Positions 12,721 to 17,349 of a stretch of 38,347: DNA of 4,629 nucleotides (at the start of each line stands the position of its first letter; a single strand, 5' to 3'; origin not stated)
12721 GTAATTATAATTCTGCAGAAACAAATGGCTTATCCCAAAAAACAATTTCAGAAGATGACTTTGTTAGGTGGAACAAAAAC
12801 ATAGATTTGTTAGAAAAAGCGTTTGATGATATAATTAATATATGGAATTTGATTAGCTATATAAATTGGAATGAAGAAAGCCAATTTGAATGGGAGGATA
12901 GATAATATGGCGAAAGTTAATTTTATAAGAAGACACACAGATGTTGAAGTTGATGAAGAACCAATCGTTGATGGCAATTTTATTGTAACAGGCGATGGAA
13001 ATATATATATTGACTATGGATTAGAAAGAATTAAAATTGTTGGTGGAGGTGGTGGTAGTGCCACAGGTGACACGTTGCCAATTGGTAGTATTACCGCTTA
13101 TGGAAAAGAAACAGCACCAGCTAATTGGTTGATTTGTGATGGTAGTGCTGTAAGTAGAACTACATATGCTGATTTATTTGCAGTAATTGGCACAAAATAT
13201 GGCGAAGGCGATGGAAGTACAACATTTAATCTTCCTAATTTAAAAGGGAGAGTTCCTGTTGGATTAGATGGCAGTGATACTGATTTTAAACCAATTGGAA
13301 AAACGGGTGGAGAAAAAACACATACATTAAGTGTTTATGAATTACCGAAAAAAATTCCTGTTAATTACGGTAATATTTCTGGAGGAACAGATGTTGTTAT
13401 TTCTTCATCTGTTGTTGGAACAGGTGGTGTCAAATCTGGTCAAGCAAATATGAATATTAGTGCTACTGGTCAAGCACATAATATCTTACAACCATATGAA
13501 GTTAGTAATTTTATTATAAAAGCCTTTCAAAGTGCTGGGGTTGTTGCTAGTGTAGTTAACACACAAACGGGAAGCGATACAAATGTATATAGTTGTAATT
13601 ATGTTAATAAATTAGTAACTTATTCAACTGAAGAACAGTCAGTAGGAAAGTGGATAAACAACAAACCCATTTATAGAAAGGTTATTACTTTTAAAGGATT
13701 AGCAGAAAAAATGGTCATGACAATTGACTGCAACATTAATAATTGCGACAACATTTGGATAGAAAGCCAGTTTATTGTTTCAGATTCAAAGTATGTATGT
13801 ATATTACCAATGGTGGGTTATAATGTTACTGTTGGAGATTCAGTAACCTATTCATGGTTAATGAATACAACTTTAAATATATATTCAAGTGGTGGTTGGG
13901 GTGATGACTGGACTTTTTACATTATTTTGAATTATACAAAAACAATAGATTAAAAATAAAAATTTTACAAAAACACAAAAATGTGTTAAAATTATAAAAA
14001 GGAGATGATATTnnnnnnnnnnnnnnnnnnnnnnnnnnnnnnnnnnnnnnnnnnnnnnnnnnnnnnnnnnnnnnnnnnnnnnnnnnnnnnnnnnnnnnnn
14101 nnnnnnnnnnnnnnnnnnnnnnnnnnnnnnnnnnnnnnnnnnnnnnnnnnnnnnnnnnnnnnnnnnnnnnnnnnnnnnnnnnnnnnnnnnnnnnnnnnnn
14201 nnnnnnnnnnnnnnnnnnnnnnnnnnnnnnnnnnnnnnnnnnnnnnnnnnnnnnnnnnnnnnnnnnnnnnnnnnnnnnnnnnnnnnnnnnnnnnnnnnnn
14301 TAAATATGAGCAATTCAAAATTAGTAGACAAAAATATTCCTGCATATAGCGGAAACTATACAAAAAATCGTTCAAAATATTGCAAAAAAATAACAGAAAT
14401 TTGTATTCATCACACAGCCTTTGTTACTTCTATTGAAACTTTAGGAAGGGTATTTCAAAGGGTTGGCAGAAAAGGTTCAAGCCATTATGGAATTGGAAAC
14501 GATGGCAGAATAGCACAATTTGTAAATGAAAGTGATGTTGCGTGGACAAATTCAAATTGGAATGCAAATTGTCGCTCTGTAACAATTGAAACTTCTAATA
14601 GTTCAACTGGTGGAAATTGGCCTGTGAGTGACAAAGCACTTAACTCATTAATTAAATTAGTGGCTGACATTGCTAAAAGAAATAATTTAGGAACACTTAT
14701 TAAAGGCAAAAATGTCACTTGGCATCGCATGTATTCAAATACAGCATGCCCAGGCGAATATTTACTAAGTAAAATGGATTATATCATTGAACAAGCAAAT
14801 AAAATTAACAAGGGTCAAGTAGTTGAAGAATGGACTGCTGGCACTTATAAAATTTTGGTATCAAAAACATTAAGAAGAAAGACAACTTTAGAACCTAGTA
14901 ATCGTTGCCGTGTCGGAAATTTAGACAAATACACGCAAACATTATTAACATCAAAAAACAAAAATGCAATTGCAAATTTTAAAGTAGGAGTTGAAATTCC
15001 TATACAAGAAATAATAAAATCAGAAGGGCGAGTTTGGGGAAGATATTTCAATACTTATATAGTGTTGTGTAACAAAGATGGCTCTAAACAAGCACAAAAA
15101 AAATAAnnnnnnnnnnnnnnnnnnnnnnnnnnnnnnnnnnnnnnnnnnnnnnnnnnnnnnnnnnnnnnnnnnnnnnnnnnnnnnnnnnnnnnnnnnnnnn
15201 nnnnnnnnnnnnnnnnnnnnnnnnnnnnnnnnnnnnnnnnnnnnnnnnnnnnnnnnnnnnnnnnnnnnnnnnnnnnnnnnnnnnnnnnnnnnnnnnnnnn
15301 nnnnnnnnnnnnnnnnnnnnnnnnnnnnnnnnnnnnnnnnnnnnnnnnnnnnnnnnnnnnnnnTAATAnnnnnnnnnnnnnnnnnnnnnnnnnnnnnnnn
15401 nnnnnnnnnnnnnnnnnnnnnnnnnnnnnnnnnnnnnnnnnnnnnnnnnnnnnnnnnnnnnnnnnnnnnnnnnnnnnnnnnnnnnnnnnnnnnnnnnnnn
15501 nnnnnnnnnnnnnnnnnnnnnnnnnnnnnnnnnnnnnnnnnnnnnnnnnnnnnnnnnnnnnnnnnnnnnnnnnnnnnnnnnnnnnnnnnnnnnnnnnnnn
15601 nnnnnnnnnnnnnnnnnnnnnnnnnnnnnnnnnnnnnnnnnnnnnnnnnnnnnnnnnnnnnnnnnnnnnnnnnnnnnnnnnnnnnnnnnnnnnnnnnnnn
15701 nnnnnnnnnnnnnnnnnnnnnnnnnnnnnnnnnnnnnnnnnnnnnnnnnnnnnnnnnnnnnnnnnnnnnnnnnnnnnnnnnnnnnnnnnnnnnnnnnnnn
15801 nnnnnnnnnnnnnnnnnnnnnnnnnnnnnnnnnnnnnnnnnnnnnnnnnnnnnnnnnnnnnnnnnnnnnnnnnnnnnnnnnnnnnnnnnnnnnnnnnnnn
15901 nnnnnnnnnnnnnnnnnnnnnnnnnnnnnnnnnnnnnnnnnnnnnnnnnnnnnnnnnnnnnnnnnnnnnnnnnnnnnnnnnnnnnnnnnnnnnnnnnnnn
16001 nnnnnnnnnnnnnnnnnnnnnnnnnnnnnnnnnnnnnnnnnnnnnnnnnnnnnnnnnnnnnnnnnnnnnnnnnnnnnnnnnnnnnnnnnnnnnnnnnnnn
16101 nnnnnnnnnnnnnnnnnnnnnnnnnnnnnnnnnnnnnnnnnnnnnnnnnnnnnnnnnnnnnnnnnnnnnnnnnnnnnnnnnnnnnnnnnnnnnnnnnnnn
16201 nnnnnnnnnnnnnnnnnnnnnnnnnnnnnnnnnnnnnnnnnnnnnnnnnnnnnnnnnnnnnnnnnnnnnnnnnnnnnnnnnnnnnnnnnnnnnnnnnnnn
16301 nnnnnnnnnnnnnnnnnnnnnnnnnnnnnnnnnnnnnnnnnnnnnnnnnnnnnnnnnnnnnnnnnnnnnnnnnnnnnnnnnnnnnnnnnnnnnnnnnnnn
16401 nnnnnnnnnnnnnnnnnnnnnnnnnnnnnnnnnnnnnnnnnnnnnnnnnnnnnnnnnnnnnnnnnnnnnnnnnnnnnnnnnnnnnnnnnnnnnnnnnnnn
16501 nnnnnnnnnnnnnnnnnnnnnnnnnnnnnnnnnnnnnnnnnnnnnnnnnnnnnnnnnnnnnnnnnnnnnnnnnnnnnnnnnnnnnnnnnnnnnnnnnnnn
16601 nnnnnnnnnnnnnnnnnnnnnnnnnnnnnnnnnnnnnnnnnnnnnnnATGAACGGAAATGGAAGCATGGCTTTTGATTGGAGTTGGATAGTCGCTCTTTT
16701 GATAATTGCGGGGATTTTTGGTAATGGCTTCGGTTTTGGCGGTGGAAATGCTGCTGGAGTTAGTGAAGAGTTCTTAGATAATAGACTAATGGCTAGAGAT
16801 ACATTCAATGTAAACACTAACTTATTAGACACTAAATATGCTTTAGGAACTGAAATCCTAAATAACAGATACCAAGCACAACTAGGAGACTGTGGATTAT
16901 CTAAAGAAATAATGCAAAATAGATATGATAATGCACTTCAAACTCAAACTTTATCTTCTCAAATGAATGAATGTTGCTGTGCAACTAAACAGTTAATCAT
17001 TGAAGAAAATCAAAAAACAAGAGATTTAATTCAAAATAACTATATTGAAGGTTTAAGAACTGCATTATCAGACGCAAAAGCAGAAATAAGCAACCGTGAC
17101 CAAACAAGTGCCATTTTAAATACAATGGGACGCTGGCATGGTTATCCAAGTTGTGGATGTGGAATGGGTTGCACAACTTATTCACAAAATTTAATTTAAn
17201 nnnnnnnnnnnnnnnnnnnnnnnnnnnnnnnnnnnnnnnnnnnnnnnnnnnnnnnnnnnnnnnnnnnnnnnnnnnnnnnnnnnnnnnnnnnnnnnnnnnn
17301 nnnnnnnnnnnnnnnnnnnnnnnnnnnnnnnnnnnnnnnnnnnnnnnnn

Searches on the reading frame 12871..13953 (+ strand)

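Call 82: search_protein_families(library=phrogs, proteins=[window:12871-13953:+], max_evalue=0.001)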
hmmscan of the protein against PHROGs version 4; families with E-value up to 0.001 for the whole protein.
window:12871-13953:+ (360 aa): 20 families
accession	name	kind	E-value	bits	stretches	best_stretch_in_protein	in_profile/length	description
phrog_9116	-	tail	3.5e-42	145.7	1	19-219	7-212/455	tail protein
phrog_8763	-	tail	3.1e-22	79.6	1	59-235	538-765/1024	tail protein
phrog_25747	-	tail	4.4e-17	62.3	1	39-133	648-742/901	tail fiber protein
phrog_1858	-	tail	9.9e-17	61.2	1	64-221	133-296/1018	tail fiber protein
phrog_19618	-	tail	1.1e-16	61.8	1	69-128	136-195/387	tail collar protein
phrog_523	-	tail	3.4e-16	60.1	1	63-127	480-534/673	tail collar fiber protein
phrog_327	-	tail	7.8e-12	46.3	1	66-238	298-466/618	tail protein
phrog_38759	-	unknown function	3.1e-11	43.5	1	77-128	761-814/920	-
phrog_31611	-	tail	6.6e-11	43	1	87-207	182-294/385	tail collar protein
phrog_24267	-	unknown function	1.5e-09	38.9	1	125-210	171-257/266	-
phrog_6256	-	tail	1.5e-07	31.9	1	68-202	288-391/686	tail fiber protein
phrog_38064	-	tail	1.9e-07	31.5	1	68-123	258-318/337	tail collar protein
phrog_2097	-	tail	2.7e-07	30.7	1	59-158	376-454/644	tail fiber protein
phrog_14307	-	unknown function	9.5e-07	29.6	1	63-132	42-101/137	-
phrog_8469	-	tail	1.8e-06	28.5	1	75-209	137-242/303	tail fiber protein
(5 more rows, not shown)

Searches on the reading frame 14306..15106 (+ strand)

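Call 82: search_protein_families(library=phrogs, proteins=[window:14306-15106:+], max_evalue=0.001)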
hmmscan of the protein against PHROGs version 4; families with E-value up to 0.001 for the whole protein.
window:14306-15106:+ (266 aa): 15 families
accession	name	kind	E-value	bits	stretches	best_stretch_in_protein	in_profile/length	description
phrog_7698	-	lysis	9.9e-46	157.9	1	1-225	1-208/316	endolysin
phrog_19265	-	unknown function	1e-33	118.3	1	10-176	7-166/293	-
phrog_14048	-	lysis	3.4e-32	113.4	1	14-156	17-159/305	endolysin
phrog_833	-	lysis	1.3e-22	81.8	1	22-248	23-268/294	endolysin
phrog_20388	-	lysis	1.1e-20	75.2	1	1-165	184-356/527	endolysin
phrog_1794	-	lysis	1e-15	59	1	2-183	31-205/336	amidase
phrog_1493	-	lysis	1.1e-14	55.4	1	20-192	25-182/394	endolysin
phrog_670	-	lysis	2.4e-11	44.2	1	20-166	103-252/596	endolysin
phrog_2338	-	lysis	3.7e-11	44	1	21-153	20-155/346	endolysin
phrog_8164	-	lysis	8e-09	36.2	1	18-146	15-150/320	endolysin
phrog_4018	-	lysis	1e-08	36.3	1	29-172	31-163/285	amidase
phrog_23582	-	unknown function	1e-08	35.6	1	27-174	379-538/565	-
phrog_3393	-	lysis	1.4e-06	29.3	1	23-199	18-194/342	endolysin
phrog_12609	-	lysis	1.5e-05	25.7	1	21-128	14-131/264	endolysin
phrog_2998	-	lysis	0.00016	22.3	1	23-172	140-285/485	endolysin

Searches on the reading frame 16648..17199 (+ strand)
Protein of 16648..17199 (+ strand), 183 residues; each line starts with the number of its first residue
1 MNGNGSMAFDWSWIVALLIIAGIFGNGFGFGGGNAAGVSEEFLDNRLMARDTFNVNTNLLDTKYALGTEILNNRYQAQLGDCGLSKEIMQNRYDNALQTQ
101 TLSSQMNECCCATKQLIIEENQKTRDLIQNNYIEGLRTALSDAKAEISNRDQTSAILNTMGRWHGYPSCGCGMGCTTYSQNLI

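Call 82: search_protein_families(library=phrogs, proteins=[window:16648-17199:+], max_evalue=0.001)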
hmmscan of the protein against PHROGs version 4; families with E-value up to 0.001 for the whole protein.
window:16648-17199:+ (183 aa): 2 families
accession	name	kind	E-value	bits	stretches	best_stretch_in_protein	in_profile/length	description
phrog_9288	-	unknown function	9.3e-07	29.7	1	84-154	128-198/234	-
phrog_16490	-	unknown function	1.2e-05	26.1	1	2-132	23-159/286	-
